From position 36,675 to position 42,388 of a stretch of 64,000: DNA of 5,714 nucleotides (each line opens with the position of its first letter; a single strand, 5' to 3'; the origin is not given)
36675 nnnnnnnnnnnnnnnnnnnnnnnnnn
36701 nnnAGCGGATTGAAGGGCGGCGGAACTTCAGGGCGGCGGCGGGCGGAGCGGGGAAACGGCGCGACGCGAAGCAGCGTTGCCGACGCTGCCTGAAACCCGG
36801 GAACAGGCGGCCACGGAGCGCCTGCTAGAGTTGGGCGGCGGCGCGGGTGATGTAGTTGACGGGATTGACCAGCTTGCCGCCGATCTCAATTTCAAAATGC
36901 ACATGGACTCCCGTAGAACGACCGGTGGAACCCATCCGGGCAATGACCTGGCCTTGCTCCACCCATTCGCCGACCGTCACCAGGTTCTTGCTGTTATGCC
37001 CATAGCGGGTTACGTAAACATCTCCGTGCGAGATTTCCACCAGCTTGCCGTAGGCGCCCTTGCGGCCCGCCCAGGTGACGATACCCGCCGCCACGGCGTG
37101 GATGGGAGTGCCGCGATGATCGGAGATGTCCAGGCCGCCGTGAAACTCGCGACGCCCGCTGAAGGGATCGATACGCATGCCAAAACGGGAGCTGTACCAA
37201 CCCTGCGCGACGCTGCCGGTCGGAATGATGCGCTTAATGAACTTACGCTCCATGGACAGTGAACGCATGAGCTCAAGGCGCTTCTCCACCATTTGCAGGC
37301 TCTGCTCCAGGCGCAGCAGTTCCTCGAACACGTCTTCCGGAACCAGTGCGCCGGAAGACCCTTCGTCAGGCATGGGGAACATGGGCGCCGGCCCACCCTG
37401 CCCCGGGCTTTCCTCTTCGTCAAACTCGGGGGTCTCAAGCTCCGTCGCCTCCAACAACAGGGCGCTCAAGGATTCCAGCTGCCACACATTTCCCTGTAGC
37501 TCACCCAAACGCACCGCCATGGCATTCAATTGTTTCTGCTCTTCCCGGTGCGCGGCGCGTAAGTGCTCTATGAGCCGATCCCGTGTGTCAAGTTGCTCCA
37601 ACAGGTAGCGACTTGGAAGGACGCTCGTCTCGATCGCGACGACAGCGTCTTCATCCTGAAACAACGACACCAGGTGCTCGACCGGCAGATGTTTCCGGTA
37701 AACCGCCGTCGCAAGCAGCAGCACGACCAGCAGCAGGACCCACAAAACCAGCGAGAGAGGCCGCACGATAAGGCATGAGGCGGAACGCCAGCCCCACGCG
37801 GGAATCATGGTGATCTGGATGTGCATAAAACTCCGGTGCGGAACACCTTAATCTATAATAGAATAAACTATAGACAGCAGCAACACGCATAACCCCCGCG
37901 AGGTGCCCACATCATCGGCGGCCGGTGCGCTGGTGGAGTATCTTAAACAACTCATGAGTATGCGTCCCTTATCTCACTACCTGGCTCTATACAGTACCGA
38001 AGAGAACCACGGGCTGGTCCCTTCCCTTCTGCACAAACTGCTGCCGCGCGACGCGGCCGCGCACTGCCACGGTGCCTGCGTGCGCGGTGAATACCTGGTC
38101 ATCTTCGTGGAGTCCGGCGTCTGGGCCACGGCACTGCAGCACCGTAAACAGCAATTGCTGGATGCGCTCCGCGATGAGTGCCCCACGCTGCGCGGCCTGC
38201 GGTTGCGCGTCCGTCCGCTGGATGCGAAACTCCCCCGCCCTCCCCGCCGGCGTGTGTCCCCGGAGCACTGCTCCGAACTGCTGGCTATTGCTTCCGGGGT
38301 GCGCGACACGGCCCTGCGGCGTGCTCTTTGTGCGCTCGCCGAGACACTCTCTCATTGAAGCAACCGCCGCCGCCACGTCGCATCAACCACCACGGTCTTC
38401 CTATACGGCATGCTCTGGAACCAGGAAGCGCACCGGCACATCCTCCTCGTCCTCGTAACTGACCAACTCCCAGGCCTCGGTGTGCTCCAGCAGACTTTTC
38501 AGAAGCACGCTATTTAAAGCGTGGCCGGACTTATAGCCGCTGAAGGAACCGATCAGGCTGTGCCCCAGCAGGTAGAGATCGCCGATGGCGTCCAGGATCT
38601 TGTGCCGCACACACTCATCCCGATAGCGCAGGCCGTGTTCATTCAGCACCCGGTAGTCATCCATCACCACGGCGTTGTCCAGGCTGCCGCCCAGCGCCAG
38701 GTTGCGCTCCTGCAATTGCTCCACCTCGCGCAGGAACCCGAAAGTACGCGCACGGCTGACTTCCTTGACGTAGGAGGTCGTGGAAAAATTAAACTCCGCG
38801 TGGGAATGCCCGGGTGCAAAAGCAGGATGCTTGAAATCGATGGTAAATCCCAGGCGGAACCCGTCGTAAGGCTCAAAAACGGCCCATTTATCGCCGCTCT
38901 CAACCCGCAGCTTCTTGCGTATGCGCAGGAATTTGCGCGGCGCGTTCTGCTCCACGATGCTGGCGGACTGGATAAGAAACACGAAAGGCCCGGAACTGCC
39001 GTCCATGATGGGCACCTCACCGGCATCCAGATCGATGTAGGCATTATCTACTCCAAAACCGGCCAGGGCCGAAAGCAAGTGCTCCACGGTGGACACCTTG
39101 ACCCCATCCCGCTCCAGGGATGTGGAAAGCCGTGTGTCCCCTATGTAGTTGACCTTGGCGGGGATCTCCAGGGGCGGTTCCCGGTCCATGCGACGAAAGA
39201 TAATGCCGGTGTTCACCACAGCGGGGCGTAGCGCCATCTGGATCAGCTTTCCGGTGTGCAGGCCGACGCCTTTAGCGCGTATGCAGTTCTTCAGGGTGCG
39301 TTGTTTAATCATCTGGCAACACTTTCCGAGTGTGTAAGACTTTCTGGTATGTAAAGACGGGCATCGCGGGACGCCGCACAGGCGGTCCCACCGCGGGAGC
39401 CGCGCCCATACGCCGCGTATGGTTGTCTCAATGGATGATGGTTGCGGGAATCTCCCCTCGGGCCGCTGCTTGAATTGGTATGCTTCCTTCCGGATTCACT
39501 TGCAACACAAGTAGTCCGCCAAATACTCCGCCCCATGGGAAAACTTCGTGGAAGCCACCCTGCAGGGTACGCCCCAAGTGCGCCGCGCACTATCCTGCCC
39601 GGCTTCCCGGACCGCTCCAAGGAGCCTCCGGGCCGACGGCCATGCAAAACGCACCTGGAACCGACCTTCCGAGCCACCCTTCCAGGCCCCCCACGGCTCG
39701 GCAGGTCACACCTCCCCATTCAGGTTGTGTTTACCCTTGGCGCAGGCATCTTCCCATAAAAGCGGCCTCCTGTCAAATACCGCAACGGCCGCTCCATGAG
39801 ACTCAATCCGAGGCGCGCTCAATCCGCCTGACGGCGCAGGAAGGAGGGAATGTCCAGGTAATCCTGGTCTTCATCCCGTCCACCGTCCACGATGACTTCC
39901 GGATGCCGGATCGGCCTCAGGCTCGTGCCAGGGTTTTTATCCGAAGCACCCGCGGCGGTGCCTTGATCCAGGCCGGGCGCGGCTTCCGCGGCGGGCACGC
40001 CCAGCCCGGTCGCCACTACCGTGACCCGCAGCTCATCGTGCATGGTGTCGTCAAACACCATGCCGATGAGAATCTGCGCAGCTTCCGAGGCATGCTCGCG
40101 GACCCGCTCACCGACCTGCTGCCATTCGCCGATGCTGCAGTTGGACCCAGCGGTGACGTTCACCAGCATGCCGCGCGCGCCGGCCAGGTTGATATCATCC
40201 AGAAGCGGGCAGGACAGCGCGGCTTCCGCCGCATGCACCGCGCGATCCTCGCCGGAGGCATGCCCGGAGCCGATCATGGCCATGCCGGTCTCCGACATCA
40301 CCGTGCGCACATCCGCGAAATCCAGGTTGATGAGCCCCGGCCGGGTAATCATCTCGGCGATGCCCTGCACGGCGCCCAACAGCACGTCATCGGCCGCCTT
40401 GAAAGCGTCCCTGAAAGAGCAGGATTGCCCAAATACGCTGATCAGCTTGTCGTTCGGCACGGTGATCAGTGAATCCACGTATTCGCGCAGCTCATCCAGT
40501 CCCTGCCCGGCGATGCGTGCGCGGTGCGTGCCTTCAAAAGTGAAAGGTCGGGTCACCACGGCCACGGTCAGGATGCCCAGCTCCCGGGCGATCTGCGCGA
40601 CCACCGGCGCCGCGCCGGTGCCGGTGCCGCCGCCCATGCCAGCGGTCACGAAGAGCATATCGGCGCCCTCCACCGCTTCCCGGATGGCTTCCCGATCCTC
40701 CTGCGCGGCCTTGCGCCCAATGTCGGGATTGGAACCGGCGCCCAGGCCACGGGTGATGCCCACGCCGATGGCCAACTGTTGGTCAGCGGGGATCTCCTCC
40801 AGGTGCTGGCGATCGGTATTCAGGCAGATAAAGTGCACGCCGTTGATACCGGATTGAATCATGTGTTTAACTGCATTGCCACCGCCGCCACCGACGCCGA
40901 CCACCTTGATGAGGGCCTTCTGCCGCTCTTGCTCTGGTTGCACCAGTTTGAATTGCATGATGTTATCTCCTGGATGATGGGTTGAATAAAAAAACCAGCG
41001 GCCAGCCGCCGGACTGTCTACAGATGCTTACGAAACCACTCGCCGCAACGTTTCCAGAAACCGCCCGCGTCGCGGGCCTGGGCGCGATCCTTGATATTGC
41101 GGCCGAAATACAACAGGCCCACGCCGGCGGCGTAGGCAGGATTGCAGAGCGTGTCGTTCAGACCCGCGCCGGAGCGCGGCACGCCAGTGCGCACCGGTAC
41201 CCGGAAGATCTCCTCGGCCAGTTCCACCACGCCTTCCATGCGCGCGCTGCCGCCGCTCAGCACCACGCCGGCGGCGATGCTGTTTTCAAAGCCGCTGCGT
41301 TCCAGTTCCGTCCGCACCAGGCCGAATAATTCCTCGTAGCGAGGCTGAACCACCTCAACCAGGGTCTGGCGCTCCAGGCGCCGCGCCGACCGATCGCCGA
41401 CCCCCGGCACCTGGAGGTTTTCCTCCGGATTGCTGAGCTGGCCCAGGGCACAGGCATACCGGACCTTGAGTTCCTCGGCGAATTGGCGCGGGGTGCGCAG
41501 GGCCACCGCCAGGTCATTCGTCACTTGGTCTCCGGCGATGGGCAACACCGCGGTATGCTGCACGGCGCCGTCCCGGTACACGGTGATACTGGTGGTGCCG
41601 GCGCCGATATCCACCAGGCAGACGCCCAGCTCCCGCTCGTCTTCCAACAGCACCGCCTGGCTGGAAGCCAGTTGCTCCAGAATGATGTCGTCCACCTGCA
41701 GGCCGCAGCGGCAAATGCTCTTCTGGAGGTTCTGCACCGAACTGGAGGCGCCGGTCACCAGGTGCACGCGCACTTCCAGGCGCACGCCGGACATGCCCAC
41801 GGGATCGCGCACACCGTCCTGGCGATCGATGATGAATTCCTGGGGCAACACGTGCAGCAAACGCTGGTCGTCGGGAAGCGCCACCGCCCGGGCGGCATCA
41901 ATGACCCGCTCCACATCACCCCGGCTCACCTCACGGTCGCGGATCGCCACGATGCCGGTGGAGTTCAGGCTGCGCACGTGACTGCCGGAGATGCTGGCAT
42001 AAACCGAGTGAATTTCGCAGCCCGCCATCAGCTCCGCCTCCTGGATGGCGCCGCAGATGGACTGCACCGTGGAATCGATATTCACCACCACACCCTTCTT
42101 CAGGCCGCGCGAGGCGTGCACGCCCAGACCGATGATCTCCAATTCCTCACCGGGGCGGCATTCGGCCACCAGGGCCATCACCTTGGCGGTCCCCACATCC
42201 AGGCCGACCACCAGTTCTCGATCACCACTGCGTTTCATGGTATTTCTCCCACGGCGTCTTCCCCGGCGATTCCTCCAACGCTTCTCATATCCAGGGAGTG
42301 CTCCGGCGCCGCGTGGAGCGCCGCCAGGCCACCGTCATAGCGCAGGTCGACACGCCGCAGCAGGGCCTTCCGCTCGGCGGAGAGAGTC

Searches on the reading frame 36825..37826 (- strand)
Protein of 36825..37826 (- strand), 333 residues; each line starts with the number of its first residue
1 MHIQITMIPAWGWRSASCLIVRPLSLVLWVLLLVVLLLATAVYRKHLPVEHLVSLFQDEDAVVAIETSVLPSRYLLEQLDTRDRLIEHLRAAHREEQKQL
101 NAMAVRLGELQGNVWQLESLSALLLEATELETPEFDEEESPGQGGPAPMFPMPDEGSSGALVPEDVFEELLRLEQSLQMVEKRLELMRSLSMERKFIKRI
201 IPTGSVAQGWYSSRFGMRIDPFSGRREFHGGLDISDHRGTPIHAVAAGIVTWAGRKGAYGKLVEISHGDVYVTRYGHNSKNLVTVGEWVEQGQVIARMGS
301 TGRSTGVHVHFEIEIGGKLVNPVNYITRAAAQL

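Call 34: search_protein_families(library=pfam, proteins=[window:36825-37826:-], max_evalue=0.00001)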
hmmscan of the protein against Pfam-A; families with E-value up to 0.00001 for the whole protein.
window:36825-37826:- (333 aa): 1 family
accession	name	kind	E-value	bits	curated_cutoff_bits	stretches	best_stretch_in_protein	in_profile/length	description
PF01551.29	Peptidase_M23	-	2.3e-31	108.3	28.7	1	228-322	2-96/96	Peptidase family M23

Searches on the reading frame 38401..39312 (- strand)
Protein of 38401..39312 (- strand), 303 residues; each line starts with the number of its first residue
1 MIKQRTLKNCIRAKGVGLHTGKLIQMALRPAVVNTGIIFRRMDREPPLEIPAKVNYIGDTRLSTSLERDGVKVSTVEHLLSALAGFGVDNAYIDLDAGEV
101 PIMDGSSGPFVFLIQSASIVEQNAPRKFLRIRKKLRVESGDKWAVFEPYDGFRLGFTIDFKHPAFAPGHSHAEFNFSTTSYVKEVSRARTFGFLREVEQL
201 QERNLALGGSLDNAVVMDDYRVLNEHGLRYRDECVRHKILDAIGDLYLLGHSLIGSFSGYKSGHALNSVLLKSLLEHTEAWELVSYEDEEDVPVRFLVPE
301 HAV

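Call 55: search_protein_families(library=pfam, proteins=[window:38401-39312:-], max_evalue=0.00001)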
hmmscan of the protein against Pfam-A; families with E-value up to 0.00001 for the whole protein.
window:38401-39312:- (303 aa): 1 family
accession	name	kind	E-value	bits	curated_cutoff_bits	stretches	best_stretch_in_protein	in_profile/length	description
PF03331.19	LpxC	-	3.9e-107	358.2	27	1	4-275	1-267/268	UDP-3-O-acyl N-acetylglycosamine deacetylase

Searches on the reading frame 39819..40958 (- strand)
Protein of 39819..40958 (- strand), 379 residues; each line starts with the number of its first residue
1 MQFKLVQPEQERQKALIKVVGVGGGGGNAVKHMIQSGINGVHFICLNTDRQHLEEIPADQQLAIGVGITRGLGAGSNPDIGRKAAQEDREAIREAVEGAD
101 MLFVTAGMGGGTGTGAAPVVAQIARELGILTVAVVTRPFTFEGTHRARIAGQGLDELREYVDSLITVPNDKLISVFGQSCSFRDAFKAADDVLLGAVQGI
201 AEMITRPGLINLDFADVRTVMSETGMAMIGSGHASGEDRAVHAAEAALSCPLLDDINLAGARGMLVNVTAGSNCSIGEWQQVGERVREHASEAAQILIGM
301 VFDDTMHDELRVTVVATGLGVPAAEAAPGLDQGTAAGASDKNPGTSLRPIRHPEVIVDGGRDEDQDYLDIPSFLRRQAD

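Call 86: search_protein_families(library=pfam, proteins=[window:39819-40958:-], max_evalue=0.01)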
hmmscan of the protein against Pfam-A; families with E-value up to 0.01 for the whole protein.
window:39819-40958:- (379 aa): 2 families
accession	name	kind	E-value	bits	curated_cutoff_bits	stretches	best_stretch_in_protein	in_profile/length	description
PF00091.31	Tubulin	-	5.7e-51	173.9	33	1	17-175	2-188/190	Tubulin/FtsZ family, GTPase domain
PF12327.13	FtsZ_C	-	5.7e-31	107.1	27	1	225-319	1-94/95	FtsZ family, C-terminal domain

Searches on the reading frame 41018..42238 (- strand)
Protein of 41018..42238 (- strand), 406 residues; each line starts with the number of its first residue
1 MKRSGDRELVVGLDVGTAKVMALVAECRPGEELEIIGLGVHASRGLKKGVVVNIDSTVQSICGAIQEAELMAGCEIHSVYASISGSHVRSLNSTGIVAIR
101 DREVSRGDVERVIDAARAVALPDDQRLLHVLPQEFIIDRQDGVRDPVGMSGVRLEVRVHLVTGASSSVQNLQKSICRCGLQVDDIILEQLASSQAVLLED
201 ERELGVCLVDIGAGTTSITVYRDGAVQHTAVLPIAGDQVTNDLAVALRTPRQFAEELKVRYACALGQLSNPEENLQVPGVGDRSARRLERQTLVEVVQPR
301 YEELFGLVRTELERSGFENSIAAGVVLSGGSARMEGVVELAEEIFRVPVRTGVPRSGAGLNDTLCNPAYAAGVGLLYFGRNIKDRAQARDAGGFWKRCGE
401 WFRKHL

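Call 55: search_protein_families(library=pfam, proteins=[window:41018-42238:-], max_evalue=0.00001)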
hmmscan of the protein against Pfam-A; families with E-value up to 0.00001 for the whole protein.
window:41018-42238:- (406 aa): 3 families
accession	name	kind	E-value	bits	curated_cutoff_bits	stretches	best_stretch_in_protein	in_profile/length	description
PF14450.12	FtsA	-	1.3e-45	155.3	31.8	2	207-374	1-127/127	Cell division protein FtsA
PF02491.25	SHS2_FTSA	-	9.7e-33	112.8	25.4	1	85-162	1-79/79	SHS2 domain inserted in FTSA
PF06723.19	MreB_Mbl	-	1.6e-09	37.5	27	1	198-351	139-303/327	MreB/Mbl protein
